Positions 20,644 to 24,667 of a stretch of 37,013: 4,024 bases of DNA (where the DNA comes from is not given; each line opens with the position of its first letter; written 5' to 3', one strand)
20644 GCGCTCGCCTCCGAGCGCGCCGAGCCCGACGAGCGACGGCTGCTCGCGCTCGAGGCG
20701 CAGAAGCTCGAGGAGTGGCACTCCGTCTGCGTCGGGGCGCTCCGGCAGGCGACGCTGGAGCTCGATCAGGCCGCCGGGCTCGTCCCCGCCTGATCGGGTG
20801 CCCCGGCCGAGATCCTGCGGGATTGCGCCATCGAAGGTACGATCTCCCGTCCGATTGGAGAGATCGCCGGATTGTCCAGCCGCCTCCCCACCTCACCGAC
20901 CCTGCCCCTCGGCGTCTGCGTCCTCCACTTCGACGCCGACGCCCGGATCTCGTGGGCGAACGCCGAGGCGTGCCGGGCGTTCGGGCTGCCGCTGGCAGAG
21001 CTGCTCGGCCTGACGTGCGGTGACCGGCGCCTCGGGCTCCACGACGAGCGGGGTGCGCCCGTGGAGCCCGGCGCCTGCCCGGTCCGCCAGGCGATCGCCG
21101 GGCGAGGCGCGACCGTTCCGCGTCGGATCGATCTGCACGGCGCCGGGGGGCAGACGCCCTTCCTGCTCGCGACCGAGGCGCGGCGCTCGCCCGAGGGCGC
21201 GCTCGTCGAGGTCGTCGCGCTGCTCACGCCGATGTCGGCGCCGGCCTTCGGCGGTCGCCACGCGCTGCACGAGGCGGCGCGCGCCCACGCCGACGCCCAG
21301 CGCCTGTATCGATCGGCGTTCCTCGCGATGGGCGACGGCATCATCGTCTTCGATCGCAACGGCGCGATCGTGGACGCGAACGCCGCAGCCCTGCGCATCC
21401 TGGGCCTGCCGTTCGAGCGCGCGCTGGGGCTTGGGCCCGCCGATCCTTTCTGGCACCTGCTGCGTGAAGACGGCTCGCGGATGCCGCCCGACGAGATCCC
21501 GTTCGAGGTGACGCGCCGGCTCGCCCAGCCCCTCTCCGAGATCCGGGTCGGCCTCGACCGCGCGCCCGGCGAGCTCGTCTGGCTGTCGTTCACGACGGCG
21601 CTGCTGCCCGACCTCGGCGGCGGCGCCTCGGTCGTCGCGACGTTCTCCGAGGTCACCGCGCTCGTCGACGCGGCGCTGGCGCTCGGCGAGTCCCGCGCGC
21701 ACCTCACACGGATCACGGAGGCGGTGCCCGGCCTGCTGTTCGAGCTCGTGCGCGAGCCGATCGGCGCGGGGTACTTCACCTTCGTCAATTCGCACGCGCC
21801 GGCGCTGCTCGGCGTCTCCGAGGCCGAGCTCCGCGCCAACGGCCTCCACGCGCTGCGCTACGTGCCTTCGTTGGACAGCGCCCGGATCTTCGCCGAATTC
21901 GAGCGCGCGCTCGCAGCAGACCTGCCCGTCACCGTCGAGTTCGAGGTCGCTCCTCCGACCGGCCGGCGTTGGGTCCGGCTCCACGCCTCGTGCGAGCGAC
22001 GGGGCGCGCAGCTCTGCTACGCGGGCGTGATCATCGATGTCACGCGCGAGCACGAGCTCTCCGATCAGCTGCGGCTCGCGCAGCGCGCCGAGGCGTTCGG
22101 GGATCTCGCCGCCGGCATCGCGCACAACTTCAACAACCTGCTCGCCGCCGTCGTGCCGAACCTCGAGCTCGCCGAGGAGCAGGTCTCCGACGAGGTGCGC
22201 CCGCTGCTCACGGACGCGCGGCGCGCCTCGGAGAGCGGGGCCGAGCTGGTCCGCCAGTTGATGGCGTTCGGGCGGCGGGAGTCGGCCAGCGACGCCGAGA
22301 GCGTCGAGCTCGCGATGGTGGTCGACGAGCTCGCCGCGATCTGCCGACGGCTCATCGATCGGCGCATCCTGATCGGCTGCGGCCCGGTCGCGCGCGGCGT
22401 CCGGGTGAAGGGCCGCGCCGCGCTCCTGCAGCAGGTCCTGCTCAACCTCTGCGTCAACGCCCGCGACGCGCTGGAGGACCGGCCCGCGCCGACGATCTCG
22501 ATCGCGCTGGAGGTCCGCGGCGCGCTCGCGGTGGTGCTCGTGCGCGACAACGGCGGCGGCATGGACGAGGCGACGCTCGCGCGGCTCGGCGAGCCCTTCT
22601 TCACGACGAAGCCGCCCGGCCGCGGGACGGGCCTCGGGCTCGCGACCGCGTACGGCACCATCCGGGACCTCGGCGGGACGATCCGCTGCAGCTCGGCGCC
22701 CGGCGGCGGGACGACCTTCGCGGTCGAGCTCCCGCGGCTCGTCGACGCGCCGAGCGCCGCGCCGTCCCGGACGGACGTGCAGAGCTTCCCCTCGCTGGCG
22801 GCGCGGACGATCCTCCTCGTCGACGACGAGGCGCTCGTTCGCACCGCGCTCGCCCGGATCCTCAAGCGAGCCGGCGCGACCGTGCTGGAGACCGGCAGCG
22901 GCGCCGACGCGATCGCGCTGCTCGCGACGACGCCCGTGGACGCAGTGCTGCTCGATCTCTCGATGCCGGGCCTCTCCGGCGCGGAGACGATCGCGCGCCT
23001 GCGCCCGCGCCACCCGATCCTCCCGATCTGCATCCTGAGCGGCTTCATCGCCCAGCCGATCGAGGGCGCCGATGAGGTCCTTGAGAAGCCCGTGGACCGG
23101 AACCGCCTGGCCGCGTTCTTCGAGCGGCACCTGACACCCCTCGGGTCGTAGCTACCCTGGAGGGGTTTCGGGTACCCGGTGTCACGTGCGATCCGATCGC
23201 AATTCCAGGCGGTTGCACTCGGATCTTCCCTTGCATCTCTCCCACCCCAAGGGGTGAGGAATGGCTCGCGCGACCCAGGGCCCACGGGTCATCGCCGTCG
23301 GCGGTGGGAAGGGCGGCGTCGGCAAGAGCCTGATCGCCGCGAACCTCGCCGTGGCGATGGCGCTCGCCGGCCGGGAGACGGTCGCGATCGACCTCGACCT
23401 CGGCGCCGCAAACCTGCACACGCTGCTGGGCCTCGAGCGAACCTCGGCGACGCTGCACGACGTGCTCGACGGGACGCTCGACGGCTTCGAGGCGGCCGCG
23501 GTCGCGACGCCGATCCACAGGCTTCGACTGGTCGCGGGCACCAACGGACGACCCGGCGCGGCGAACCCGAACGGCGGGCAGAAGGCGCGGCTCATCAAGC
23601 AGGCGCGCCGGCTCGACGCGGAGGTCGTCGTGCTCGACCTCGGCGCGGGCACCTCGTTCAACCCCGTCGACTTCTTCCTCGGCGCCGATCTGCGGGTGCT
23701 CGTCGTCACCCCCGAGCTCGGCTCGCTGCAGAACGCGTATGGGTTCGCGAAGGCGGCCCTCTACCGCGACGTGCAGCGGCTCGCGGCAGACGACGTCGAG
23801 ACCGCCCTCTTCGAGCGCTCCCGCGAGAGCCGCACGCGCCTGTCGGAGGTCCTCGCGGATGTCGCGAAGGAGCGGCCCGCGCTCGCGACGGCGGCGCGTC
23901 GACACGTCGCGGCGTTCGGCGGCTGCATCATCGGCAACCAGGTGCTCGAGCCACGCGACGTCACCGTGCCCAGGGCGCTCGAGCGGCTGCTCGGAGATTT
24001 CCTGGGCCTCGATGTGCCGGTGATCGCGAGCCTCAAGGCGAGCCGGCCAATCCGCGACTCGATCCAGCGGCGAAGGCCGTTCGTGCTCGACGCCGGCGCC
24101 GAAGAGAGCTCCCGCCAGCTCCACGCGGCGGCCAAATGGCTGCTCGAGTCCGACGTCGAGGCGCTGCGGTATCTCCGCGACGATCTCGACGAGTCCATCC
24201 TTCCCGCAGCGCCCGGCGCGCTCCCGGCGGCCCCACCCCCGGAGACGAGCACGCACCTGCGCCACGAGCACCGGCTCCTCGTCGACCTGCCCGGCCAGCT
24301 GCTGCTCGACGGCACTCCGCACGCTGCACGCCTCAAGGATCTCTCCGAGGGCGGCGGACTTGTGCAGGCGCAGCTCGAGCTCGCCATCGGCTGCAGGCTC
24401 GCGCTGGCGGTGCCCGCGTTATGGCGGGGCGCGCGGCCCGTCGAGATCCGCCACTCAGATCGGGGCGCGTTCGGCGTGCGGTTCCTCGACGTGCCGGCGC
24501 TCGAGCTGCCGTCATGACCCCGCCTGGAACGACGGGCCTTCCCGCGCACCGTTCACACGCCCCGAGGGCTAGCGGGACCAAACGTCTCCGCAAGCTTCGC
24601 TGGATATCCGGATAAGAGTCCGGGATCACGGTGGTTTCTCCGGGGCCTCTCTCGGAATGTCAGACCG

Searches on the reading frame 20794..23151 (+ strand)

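Call 47: search_protein_families(library=pfam, proteins=[window:20794-23151:+], max_evalue=0.0001)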
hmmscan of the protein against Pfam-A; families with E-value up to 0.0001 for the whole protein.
window:20794-23151:+ (785 aa): 8 families
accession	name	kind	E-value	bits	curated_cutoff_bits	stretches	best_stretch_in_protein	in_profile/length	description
PF02518.31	HATPase_c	-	1.1e-21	77.8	26.4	1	542-648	3-109/111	Histidine kinase-, DNA gyrase B-, and HSP90-like ATPase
PF08448.16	PAS_4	-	4.1e-21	75.7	23.1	2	179-290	4-108/110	PAS fold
PF00072.30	Response_reg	-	2.8e-19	69.7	30.2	1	673-774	1-108/111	Response regulator receiver domain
PF13188.13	PAS_8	-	8.9e-16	57.6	21.8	1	171-222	2-52/65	PAS domain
PF00989.32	PAS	-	2.1e-13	50.7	22.6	1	172-221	3-52/113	PAS fold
PF13426.13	PAS_9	-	9.5e-08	32.7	27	0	181-288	2-102/103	PAS domain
PF12860.13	PAS_7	-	2.8e-06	27.9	27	0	179-293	4-113/115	PAS fold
PF00512.31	HisKA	-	1.8e-05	25.1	26.9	1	437-497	4-65/66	His Kinase A (phospho-acceptor) domain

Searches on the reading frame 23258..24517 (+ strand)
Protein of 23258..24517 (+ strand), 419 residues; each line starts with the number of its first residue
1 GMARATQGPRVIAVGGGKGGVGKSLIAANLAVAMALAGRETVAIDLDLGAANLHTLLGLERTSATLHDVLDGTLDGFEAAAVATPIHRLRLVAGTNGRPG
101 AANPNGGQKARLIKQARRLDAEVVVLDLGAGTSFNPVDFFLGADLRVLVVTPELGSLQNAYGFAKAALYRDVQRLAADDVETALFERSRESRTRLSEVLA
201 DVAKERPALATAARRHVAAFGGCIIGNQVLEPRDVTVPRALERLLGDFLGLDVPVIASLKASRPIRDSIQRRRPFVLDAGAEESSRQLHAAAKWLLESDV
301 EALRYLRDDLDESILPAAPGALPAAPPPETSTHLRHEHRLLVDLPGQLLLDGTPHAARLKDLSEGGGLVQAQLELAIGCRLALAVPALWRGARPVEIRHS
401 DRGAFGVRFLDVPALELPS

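Call 47: search_protein_families(library=pfam, proteins=[window:23258-24517:+], max_evalue=0.0001)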
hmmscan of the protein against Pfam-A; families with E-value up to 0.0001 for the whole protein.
window:23258-24517:+ (419 aa): 5 families
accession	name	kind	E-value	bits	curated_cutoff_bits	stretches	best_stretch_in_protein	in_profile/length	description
PF01656.29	CbiA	-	3.6e-13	50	25.4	1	12-204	1-101/125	CobQ/CobB/MinD/ParA nucleotide binding domain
PF10609.15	ParA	-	5.4e-11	42.8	27.1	1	10-65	4-59/246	NUBPL iron-transfer P-loop NTPase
PF13614.12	AAA_31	-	4.5e-07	30.4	27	1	10-70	2-63/177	AAA domain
PF07238.19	PilZ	-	7.6e-07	29.8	22.5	1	334-413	2-89/102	PilZ domain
PF09140.17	MipZ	-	1.4e-05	25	20.7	1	11-57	2-48/262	ATPase MipZ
